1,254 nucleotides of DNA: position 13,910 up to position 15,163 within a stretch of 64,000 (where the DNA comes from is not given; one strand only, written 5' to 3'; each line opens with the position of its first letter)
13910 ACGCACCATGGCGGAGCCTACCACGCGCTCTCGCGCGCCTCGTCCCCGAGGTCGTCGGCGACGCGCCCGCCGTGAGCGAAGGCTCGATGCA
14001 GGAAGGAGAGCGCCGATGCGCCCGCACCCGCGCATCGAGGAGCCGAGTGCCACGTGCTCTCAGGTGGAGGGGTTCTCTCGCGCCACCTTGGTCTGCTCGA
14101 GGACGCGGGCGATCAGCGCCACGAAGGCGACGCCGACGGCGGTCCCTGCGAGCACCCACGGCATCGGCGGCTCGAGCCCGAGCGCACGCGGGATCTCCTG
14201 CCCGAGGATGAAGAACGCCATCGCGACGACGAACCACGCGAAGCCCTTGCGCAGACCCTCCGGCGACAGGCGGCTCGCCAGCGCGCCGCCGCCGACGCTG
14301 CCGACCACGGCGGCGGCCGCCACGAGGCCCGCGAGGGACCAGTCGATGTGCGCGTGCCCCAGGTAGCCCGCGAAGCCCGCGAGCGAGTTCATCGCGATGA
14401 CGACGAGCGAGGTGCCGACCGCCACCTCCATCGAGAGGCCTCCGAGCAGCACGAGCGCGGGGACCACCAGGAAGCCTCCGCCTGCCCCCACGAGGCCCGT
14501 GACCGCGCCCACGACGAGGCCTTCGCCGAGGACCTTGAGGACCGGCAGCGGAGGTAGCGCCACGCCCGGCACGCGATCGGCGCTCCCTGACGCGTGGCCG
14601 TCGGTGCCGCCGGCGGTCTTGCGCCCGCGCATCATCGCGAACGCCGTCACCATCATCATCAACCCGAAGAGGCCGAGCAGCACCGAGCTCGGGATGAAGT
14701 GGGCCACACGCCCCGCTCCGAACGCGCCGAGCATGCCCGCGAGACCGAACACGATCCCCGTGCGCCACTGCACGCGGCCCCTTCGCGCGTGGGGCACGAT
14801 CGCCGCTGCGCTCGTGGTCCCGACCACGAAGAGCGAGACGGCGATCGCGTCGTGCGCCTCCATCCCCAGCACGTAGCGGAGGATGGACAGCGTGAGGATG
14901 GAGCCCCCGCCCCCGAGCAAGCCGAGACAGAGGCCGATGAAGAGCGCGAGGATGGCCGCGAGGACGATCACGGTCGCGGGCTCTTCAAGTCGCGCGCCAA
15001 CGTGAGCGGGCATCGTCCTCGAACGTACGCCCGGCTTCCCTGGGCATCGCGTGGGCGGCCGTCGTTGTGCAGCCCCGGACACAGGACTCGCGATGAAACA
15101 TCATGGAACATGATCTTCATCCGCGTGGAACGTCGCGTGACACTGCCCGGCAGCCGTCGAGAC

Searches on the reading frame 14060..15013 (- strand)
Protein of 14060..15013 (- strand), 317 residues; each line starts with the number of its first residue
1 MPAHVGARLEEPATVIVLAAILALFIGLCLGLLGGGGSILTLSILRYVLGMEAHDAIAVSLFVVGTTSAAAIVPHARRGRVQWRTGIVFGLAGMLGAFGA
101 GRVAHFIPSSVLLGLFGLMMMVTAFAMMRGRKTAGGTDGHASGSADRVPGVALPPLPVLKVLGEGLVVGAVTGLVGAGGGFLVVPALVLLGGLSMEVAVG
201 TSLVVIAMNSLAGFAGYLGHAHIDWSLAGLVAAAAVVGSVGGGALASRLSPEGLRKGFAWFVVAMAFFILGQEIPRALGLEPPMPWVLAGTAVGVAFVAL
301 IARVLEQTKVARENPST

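Call 64: find_homologous_proteins(query=window:14060-15013:-, max_evalue=1e-60)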
Query window:14060-15013:- (317 aa): 4810 proteins with E <= 1e-60 among 8000 candidates; the best 120 are listed.
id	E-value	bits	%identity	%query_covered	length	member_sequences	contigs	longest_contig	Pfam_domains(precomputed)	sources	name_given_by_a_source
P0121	1.8e-185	634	99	100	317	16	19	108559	PF01925.26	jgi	jgi:uncharacterized membrane protein YfcA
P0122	1.5e-136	473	79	95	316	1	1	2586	PF01925.26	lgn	-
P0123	2.3e-136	472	78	95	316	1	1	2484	PF01925.26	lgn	-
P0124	6.1e-135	468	78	86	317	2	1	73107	PF01925.26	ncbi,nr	ncbi:MAG: sulfite exporter TauE/SafE family protein [Deltaproteobacteria bacterium]|nr:sulfite expor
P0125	2.6e-134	466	78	95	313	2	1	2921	PF01925.26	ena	-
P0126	4.0e-133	462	79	95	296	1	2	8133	PF01925.26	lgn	-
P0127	8.8e-133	460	80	86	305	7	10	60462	PF01925.26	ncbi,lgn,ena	-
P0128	1.9e-132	459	80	87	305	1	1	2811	PF01925.26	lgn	-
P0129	2.7e-131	456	78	96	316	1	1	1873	PF01925.26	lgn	-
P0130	2.8e-131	456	81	84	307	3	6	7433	PF01925.26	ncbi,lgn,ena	-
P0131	1.3e-130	453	79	85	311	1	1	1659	PF01925.26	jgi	jgi:uncharacterized membrane protein YfcA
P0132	6.9e-130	451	80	86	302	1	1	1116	PF01925.26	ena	-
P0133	2.0e-129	449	77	92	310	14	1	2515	PF01925.26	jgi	jgi:uncharacterized membrane protein YfcA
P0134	2.2e-128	446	76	91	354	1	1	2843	PF01925.26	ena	-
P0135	1.2e-127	444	78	95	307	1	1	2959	PF01925.26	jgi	jgi:uncharacterized membrane protein YfcA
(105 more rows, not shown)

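Call 65: find_encoding_contigs(protein=P0124, flank=1500, max_places=1)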
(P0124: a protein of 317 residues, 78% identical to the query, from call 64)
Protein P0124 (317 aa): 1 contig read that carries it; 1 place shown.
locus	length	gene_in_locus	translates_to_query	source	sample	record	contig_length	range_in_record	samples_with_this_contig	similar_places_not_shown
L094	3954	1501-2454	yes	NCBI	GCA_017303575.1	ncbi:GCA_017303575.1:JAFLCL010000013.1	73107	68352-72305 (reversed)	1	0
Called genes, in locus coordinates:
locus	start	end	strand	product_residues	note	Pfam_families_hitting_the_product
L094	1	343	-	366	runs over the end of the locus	PF00753:Lactamase_B, PF00581:Rhodanese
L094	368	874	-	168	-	PF20398:DUF6691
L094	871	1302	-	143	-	PF04143:Sulf_transp (faint)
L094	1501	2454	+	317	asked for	PF01925:TauE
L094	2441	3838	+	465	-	PF08448:PAS_4 (faint), PF00158:Sigma54_activat, PF14532:Sigma54_activ_2, PF01078:Mg_chelatase (faint), PF07728:AAA_5 (weak), PF25601:AAA_lid_14, PF02954:HTH_8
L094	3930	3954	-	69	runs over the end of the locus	-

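Call 66: find_encoding_contigs(protein=P0127, flank=1500, max_places=2)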
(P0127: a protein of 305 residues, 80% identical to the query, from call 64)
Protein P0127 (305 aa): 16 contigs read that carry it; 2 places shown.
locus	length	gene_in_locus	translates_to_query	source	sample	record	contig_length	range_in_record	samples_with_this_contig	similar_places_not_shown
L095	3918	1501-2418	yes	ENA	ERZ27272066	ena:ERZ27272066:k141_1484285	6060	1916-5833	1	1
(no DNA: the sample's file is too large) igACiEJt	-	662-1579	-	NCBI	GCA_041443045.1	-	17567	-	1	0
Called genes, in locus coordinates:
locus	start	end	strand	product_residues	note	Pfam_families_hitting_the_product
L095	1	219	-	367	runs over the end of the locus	PF00753:Lactamase_B, PF00581:Rhodanese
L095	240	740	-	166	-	PF20398:DUF6691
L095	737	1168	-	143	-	PF04143:Sulf_transp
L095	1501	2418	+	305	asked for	PF01925:TauE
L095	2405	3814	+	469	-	PF08448:PAS_4 (faint), PF00158:Sigma54_activat, PF14532:Sigma54_activ_2, PF07728:AAA_5 (weak), PF25601:AAA_lid_14, PF02954:HTH_8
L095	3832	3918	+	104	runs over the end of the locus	?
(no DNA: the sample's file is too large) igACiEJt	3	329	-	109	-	?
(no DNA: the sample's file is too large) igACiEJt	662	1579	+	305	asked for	PF01925:TauE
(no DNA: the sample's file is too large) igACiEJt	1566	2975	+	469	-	PF08448:PAS_4 (faint), PF00158:Sigma54_activat, PF14532:Sigma54_activ_2, PF07728:AAA_5 (weak), PF25601:AAA_lid_14, PF02954:HTH_8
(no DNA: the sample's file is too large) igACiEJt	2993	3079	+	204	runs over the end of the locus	PF13489:Methyltransf_23 (weak), PF13847:Methyltransf_31, PF08241:Methyltransf_11, PF08242:Methyltransf_12, PF13649:Methyltransf_25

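Call 70: find_encoding_contigs(protein=P0126, flank=1500, max_places=1)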
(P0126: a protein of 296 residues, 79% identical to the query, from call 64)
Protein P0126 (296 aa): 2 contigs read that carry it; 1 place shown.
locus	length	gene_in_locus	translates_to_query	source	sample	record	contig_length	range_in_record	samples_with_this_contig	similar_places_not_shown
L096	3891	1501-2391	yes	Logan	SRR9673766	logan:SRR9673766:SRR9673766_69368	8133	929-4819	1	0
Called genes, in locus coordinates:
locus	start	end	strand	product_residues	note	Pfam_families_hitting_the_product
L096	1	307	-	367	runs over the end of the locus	PF00753:Lactamase_B, PF00581:Rhodanese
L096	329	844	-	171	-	PF04143:Sulf_transp (faint), PF20398:DUF6691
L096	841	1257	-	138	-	PF04143:Sulf_transp (weak)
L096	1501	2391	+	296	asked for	PF01925:TauE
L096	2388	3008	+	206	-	PF05724:TPMT (faint), PF13489:Methyltransf_23 (weak), PF13847:Methyltransf_31, PF08241:Methyltransf_11, PF08242:Methyltransf_12, PF13649:Methyltransf_25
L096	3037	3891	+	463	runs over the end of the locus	PF08448:PAS_4 (faint), PF00158:Sigma54_activat, PF14532:Sigma54_activ_2, PF07728:AAA_5 (weak), PF25601:AAA_lid_14, PF02954:HTH_8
